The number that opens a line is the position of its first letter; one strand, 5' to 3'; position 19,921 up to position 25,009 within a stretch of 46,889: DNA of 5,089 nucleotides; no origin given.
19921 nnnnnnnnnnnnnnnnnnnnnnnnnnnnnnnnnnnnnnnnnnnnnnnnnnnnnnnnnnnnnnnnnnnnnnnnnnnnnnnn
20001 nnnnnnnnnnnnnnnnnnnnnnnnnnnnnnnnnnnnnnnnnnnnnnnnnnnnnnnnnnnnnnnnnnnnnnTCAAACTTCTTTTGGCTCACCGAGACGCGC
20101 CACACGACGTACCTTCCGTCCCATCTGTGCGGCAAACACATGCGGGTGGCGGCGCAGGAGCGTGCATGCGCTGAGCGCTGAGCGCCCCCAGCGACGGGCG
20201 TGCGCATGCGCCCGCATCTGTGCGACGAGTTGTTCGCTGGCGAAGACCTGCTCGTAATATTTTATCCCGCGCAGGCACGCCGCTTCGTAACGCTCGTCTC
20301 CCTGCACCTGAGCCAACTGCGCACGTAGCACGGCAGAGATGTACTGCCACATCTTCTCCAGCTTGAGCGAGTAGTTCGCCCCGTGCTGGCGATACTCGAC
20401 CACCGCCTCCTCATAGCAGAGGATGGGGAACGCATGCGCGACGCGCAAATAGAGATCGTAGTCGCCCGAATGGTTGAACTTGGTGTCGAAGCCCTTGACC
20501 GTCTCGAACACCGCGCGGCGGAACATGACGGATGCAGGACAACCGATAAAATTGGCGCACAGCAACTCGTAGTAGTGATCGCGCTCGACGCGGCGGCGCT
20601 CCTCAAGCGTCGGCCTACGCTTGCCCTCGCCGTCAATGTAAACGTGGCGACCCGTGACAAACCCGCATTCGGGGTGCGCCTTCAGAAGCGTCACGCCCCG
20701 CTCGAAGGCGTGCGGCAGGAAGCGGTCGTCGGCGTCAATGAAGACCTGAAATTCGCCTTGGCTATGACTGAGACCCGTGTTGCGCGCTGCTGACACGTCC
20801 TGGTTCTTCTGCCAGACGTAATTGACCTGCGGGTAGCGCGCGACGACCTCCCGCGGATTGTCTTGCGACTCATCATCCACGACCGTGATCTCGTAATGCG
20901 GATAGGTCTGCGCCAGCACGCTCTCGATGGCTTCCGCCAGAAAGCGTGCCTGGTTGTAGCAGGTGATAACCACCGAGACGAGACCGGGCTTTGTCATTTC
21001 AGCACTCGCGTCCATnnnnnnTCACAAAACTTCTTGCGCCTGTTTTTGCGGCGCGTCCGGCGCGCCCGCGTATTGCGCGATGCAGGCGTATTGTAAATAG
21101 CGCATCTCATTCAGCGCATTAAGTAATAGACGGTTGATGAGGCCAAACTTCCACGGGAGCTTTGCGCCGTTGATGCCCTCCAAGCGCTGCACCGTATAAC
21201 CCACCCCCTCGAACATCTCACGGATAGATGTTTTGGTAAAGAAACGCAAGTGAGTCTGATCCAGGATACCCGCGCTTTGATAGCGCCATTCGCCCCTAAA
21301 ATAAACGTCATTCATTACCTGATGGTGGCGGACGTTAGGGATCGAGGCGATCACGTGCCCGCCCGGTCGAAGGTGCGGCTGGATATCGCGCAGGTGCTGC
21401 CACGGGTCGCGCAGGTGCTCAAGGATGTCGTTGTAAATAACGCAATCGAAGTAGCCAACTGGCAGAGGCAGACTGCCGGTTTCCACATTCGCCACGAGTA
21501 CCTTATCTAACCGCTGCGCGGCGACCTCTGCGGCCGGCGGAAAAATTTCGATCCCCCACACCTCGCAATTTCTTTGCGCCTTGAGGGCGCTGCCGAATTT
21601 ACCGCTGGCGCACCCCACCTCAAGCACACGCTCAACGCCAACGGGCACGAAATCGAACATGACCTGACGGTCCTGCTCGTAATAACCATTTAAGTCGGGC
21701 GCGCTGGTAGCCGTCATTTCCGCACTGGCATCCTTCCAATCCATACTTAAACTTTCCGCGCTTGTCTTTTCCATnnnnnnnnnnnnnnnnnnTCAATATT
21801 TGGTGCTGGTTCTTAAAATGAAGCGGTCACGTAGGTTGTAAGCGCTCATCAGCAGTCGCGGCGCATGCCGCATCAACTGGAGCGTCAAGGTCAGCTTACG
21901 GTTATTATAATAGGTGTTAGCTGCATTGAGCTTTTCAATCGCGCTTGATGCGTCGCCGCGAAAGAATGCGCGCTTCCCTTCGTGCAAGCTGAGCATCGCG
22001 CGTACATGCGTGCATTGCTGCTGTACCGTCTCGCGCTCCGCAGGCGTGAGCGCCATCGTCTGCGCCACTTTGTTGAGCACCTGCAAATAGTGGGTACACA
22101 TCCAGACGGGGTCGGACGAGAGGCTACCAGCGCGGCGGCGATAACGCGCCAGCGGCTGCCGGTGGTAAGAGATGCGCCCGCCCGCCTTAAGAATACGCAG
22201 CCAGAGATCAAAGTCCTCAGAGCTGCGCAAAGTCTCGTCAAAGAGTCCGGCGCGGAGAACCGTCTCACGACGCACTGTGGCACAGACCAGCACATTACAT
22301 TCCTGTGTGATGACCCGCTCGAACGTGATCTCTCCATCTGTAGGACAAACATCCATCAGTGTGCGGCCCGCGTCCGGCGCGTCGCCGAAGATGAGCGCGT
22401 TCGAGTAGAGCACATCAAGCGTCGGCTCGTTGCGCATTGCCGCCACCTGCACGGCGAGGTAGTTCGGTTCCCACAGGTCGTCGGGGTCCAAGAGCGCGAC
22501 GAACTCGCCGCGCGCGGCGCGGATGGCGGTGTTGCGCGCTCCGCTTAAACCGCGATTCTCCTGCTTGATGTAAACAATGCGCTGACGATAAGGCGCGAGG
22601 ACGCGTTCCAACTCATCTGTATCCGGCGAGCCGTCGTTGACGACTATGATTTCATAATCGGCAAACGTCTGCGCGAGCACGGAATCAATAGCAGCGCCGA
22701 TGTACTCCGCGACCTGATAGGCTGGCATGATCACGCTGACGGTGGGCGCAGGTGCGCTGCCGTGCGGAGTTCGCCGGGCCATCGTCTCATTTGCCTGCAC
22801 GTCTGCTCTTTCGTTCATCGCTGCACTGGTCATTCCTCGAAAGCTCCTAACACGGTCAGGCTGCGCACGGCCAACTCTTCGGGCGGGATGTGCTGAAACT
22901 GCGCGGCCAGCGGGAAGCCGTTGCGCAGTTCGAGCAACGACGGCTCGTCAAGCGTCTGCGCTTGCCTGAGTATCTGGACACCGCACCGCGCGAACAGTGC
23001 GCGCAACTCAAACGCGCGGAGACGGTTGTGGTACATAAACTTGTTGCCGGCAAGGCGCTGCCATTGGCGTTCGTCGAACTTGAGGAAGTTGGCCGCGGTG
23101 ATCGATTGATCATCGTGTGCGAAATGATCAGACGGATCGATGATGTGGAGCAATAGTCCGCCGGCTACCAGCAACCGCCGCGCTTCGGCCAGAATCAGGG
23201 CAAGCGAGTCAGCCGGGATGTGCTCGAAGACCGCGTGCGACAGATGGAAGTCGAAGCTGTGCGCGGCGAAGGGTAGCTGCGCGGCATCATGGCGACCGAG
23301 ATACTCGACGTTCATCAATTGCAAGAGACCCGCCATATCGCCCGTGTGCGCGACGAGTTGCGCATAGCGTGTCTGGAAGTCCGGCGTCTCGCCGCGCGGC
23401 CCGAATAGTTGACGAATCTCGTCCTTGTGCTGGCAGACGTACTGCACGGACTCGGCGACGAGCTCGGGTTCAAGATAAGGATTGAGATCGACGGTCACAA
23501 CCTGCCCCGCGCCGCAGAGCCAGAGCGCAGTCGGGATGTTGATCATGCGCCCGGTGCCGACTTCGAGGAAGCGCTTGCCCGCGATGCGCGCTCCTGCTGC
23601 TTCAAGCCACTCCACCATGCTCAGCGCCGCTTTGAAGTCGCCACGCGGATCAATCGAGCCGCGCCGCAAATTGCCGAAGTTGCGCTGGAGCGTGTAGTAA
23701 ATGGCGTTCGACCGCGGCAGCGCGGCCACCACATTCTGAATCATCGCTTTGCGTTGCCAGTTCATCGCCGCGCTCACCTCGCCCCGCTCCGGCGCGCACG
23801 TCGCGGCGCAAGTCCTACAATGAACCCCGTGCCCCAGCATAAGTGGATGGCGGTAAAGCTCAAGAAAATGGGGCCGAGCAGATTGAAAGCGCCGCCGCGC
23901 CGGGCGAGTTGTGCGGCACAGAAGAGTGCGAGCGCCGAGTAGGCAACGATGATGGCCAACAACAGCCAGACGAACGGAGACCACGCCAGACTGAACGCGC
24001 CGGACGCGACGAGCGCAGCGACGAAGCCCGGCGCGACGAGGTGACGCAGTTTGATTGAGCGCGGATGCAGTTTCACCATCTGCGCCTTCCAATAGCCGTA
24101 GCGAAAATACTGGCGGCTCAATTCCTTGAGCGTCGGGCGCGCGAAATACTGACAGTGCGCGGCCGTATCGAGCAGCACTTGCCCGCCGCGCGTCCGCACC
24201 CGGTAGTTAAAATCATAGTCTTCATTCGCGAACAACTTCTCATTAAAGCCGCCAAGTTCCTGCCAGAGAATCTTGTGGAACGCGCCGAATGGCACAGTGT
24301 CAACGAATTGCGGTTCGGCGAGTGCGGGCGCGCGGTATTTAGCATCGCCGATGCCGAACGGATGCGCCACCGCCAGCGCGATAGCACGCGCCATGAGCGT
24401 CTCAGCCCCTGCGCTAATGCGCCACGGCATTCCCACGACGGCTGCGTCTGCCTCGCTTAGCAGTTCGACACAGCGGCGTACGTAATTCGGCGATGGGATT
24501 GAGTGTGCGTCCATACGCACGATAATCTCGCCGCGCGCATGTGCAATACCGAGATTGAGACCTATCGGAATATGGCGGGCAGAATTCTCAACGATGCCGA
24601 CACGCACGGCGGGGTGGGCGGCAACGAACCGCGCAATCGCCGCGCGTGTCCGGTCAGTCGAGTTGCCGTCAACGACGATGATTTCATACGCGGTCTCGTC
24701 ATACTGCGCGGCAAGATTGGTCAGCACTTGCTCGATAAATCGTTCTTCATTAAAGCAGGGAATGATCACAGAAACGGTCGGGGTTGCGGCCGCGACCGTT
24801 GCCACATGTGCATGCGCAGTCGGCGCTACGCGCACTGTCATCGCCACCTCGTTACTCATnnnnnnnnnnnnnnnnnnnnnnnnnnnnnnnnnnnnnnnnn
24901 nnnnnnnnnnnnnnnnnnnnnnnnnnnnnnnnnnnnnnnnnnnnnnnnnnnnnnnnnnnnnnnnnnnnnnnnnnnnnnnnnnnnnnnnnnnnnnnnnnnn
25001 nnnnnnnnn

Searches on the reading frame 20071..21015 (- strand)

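Call 7: search_protein_families(library=pfam, proteins=[window:20071-21015:-], max_evalue=0.001)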
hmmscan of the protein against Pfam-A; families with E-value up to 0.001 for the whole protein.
window:20071-21015:- (314 aa): 4 families
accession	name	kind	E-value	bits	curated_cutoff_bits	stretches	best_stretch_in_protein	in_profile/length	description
PF00535.33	Glycos_transf_2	-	5.9e-35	121.1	23.3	1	14-172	1-166/168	Glycosyl transferase family 2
PF13641.12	Glyco_tranf_2_3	-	4.3e-19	69.9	27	1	10-206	1-209/230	Glycosyltransferase like family 2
PF10111.15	Glyco_tranf_2_2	-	8.7e-14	52.1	27.3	1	14-227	1-233/276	Glycosyltransferase like family 2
PF13632.12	Glyco_trans_2_3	-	8.3e-06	26.2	27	1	91-195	3-109/198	Glycosyl transferase family group 2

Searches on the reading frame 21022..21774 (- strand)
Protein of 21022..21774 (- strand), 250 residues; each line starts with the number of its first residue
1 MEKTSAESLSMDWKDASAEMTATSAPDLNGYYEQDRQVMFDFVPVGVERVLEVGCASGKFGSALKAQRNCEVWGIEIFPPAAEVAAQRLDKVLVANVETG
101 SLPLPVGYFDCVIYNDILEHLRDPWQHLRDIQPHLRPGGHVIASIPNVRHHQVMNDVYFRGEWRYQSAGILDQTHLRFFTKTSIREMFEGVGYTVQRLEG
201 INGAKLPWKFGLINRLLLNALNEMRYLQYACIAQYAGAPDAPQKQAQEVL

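Call 7: search_protein_families(library=pfam, proteins=[window:21022-21774:-], max_evalue=0.001)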
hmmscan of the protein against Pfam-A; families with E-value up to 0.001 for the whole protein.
window:21022-21774:- (250 aa): 7 families
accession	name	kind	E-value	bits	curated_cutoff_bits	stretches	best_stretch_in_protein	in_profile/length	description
PF13489.12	Methyltransf_23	-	3.8e-21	76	27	1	47-196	23-162/164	Methyltransferase domain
PF08241.18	Methyltransf_11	-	7.7e-16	59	21.2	1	51-142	1-94/95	Methyltransferase domain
PF08242.18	Methyltransf_12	-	9.1e-15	55.6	30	1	51-141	1-98/98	Methyltransferase domain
PF13649.12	Methyltransf_25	-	5.6e-12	46.6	27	1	50-139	1-97/97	Methyltransferase domain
PF13847.12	Methyltransf_31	-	3.8e-10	40.1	27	1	48-147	5-113/145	Methyltransferase domain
PF07021.18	MetW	-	3.1e-08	33.9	21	1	35-162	3-126/193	Methionine biosynthesis protein MetW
PF08003.17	Methyltransf_9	-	0.00039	19.9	23.8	1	44-143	113-217/315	Protein of unknown function (DUF1698)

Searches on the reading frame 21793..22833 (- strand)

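Call 7: search_protein_families(library=pfam, proteins=[window:21793-22833:-], max_evalue=0.001)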
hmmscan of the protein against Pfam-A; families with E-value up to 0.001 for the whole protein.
window:21793-22833:- (346 aa): 4 families
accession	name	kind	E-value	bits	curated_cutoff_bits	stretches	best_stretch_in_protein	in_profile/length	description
PF00535.33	Glycos_transf_2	-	3.7e-33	115.3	23.3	1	33-158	1-128/168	Glycosyl transferase family 2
PF13641.12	Glyco_tranf_2_3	-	4.4e-20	73.1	27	1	30-240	1-209/230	Glycosyltransferase like family 2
PF10111.15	Glyco_tranf_2_2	-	8.4e-14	52.1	27.3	1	49-242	16-224/276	Glycosyltransferase like family 2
PF13632.12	Glyco_trans_2_3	-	0.00037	20.8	27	0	112-227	2-119/198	Glycosyl transferase family group 2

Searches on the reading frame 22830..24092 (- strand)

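Call 7: search_protein_families(library=pfam, proteins=[window:22830-24092:-], max_evalue=0.001)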
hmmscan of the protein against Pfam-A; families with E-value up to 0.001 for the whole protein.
window:22830-24092:- (420 aa): 3 families
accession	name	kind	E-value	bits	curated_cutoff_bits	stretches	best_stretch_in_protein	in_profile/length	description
PF08241.18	Methyltransf_11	-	7.7e-09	36.5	21.2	1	267-315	48-94/95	Methyltransferase domain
PF13649.12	Methyltransf_25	-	1.5e-06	29.2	27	1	261-312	47-97/97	Methyltransferase domain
PF13489.12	Methyltransf_23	-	5.9e-05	23.3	27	1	163-375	13-162/164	Methyltransferase domain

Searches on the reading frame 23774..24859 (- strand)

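Call 7: search_protein_families(library=pfam, proteins=[window:23774-24859:-], max_evalue=0.001)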
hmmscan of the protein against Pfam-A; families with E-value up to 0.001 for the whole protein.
window:23774-24859:- (361 aa): 4 families
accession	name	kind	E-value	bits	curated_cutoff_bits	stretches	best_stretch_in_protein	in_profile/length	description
PF00535.33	Glycos_transf_2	-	2.3e-27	96.4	23.3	1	30-161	1-130/168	Glycosyl transferase family 2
PF13641.12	Glyco_tranf_2_3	-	2.9e-20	73.7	27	1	27-254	1-227/230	Glycosyltransferase like family 2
PF10111.15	Glyco_tranf_2_2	-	1.9e-10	41.2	27.3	1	30-224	1-202/276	Glycosyltransferase like family 2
PF13632.12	Glyco_trans_2_3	-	1.9e-09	38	27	1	112-310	1-182/198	Glycosyl transferase family group 2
